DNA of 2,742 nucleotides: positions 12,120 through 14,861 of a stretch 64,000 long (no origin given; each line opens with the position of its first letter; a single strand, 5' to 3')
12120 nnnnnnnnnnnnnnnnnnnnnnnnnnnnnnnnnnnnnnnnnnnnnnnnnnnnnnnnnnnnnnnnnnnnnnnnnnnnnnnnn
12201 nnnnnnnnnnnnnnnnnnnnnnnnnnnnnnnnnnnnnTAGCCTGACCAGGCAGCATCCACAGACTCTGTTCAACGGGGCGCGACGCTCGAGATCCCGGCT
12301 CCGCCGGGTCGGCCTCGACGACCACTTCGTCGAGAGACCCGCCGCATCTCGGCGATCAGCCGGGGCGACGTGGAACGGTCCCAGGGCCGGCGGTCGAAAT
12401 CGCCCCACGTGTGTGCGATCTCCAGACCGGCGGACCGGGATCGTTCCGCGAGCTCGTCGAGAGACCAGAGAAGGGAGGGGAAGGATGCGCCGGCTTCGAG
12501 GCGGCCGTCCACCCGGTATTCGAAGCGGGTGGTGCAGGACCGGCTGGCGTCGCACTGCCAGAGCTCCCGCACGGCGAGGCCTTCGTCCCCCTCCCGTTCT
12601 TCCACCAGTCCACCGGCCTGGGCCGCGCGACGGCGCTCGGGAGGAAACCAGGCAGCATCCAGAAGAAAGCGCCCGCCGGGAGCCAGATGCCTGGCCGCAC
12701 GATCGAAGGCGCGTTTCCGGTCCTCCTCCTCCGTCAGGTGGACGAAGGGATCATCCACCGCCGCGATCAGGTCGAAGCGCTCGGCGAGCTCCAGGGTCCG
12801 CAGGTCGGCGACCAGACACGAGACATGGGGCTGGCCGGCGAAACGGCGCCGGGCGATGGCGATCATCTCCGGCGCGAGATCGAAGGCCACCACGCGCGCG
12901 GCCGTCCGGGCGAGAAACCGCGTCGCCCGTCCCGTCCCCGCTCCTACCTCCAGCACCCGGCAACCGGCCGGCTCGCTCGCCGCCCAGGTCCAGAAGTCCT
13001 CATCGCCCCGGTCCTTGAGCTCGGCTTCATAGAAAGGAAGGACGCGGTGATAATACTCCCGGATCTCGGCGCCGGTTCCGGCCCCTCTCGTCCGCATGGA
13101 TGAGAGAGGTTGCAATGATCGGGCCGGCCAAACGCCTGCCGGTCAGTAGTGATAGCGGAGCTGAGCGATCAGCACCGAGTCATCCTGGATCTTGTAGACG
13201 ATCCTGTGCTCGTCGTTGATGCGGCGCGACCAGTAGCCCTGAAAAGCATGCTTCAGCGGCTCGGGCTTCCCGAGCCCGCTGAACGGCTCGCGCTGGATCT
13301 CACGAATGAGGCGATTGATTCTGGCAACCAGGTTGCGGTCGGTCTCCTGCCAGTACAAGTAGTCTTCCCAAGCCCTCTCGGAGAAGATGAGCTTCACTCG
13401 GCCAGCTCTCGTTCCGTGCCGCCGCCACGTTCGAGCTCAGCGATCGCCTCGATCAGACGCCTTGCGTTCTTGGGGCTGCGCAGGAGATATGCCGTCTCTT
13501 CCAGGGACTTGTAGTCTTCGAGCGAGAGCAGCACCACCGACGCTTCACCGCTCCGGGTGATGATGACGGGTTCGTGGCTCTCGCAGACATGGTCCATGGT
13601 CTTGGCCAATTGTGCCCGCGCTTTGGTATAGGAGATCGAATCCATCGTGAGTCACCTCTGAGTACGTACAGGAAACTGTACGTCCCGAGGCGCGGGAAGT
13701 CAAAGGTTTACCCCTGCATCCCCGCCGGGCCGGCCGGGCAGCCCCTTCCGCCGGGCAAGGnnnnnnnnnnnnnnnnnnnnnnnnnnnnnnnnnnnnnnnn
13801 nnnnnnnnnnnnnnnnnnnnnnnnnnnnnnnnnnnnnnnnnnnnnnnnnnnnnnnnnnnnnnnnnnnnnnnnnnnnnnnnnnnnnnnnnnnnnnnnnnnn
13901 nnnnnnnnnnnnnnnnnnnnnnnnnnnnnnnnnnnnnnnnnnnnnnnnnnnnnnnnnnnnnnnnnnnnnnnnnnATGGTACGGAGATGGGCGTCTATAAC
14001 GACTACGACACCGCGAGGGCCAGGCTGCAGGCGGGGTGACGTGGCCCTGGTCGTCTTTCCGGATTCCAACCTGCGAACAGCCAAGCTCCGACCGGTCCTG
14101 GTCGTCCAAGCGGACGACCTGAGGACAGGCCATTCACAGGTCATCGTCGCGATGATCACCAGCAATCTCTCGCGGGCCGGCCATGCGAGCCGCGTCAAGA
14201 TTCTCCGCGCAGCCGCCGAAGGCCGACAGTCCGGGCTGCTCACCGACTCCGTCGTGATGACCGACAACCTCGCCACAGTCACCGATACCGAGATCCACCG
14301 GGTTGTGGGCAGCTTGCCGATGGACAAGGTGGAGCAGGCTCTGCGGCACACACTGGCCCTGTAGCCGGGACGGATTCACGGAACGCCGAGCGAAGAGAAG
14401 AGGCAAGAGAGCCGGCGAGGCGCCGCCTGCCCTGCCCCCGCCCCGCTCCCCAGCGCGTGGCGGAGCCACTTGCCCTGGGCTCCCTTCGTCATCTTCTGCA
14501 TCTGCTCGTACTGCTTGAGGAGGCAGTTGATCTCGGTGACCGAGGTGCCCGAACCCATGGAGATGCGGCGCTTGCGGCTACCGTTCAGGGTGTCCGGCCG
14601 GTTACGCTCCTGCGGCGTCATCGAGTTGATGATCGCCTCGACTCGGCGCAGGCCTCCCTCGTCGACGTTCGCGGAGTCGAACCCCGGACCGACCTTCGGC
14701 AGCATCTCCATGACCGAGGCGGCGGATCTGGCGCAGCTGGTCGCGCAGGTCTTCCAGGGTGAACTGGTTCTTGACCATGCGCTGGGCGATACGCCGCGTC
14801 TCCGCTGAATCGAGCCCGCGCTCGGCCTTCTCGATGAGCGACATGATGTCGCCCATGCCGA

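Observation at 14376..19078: ~450-bp diverged duplication of the ffh 3' end brackets a ~3.7-kb low-G+C islet (integration scar without an integrase)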

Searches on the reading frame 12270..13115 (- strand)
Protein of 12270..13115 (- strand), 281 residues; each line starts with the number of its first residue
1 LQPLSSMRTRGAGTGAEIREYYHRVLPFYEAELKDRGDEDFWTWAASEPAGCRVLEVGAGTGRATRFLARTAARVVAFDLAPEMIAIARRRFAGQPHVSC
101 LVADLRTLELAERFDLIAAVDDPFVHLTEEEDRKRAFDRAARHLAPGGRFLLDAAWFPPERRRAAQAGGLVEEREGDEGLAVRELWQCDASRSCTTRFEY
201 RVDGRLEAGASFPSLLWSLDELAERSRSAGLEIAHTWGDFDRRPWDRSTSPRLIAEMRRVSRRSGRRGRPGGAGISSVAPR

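Call 6: search_protein_families(library=pfam, proteins=[window:12270-13115:-], max_evalue=0.01)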
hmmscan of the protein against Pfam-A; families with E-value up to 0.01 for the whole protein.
window:12270-13115:- (281 aa): 11 families
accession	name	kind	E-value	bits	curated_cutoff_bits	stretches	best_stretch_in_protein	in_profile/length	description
PF13649.12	Methyltransf_25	-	3.2e-22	79.4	27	1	54-148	1-97/97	Methyltransferase domain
PF08241.18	Methyltransf_11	-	1.3e-18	67.9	21.2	1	55-151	1-94/95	Methyltransferase domain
PF08242.18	Methyltransf_12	-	7.7e-16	59.1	30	1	55-150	1-98/98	Methyltransferase domain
PF13847.12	Methyltransf_31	-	4.5e-10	39.8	27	1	50-156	3-113/145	Methyltransferase domain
PF13489.12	Methyltransf_23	-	4.7e-09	36.6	27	1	47-155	19-119/164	Methyltransferase domain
PF05401.17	NodS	-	1.4e-07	32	24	1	52-154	45-146/201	Nodulation protein S (NodS)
PF02353.26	CMAS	-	0.00011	22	27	1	50-160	62-172/273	Mycolic acid cyclopropane synthetase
PF00398.26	RrnaAD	-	0.00026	20.6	24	1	53-112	33-92/263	Ribosomal RNA adenine dimethylase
PF03848.20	TehB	-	0.0059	16.5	20.4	1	51-120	31-102/193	Tellurite resistance protein TehB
PF05175.20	MTS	-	0.0065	16.6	23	1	52-152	33-138/170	Methyltransferase small domain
PF01209.24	Ubie_methyltran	-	0.007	16.2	20.1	0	49-151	46-150/233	ubiE/COQ5 methyltransferase family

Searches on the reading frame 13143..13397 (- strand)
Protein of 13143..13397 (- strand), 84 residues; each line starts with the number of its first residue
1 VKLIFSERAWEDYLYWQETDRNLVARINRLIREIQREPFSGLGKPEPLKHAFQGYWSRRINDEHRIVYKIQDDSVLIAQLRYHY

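Call 6: search_protein_families(library=pfam, proteins=[window:13143-13397:-], max_evalue=0.01)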
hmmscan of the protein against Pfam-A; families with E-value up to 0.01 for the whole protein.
window:13143-13397:- (84 aa): 2 families
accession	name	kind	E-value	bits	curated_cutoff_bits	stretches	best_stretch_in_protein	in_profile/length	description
PF06769.20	YoeB_toxin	-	3.3e-39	133.2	27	1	5-84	1-80/80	YoeB-like toxin of bacterial type II toxin-antitoxin system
PF05016.21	ParE_toxin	-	0.00021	22.3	23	1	6-81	4-83/89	ParE toxin of type II toxin-antitoxin system, parDE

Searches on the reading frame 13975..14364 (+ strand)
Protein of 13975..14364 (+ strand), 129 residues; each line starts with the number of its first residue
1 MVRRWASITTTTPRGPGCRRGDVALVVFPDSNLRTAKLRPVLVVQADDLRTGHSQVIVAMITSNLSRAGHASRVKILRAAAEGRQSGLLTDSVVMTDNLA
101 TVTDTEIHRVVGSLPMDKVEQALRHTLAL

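Call 6: search_protein_families(library=pfam, proteins=[window:13975-14364:+], max_evalue=0.01)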
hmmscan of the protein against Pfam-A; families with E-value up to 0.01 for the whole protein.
window:13975-14364:+ (129 aa): 1 family
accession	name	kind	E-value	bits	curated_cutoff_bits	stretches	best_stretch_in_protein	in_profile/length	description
PF02452.23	PemK_toxin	-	3.7e-16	59.7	23.1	1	19-124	1-103/109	PemK-like, MazF-like toxin of type II toxin-antitoxin system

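Call 23: search_protein_families(library=padloc, proteins=[window:13975-14364:+], max_evalue=0.001)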
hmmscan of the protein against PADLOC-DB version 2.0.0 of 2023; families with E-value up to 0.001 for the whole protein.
window:13975-14364:+ (129 aa): 0 families

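Call 56: find_encoding_contigs(protein=window:14041-14364:+, flank=8000, max_places=8)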
Protein window:14041-14364:+ (107 aa): 3 contigs read that carry it; 1 place shown.
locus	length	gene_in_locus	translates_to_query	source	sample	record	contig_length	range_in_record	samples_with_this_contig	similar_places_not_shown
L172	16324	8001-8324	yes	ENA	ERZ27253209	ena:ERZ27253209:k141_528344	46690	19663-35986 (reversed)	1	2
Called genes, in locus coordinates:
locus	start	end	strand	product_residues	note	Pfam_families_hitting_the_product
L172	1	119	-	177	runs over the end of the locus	PF07609:DUF1572, PF04978:MST, PF12867:DinB_2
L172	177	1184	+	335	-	PF09084:NMT1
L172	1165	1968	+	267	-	PF00005:ABC_tran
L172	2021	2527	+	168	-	-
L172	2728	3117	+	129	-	PF08808:RES (weak)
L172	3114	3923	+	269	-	PF00528:BPD_transp_1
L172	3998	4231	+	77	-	PF02604:PhdYeFM_antitox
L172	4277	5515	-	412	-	PF07690:MFS_1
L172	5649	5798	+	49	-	PF18919:DUF5670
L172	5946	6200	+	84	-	PF00050:Kazal_1 (weak)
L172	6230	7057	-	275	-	PF13489:Methyltransf_23, PF05401:NodS, PF13847:Methyltransf_31, PF08241:Methyltransf_11, PF08242:Methyltransf_12, PF13649:Methyltransf_25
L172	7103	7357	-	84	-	PF06769:YoeB_toxin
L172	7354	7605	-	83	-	PF02604:PhdYeFM_antitox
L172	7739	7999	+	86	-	-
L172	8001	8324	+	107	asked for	PF02452:PemK_toxin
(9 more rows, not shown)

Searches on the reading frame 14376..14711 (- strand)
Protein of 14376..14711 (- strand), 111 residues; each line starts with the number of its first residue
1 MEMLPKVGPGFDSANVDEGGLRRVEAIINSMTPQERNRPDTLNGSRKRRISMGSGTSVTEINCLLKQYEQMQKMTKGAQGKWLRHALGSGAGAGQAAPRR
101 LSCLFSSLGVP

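Call 55: find_encoding_contigs(protein=window:14376-14711:-, flank=8000, max_places=8)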
Protein window:14376-14711:- (111 aa): 3 contigs read that carry it; 1 place shown.
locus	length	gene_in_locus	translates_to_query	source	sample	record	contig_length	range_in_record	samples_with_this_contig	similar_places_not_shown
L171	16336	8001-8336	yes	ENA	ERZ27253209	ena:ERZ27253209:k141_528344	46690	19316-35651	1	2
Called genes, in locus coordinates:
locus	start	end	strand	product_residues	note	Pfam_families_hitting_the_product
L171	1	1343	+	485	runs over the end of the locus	-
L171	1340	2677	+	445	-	PF00158:Sigma54_activat, PF14532:Sigma54_activ_2, PF07728:AAA_5, PF25601:AAA_lid_14, PF02954:HTH_8 (faint)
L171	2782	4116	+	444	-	PF02881:SRP54_N, PF06414:Zeta_toxin (weak), PF13191:AAA_16 (weak), PF13401:AAA_22 (weak), PF00448:SRP54, PF13207:AAA_17 (weak), PF13671:AAA_33 (weak), PF02978:SRP_SPB, +1 more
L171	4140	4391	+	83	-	PF03683:UPF0175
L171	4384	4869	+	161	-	PF11848:DUF3368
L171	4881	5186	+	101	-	PF13744:HTH_37 (weak), PF13560:HTH_31, PF01381:HTH_3, PF13443:HTH_26 (weak)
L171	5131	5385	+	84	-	-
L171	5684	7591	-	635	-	PF00270:DEAD, PF04851:ResIII, PF00271:Helicase_C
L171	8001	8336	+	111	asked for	PF02978:SRP_SPB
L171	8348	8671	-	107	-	PF02452:PemK_toxin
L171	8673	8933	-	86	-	-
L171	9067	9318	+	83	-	PF02604:PhdYeFM_antitox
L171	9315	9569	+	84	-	PF06769:YoeB_toxin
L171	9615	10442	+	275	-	PF13489:Methyltransf_23, PF05401:NodS, PF13847:Methyltransf_31, PF08241:Methyltransf_11, PF08242:Methyltransf_12, PF13649:Methyltransf_25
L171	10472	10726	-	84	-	PF00050:Kazal_1 (weak)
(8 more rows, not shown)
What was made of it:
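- The fragment ORF and PemK are each on three contigs with the same neighbours (calls 55, 56).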
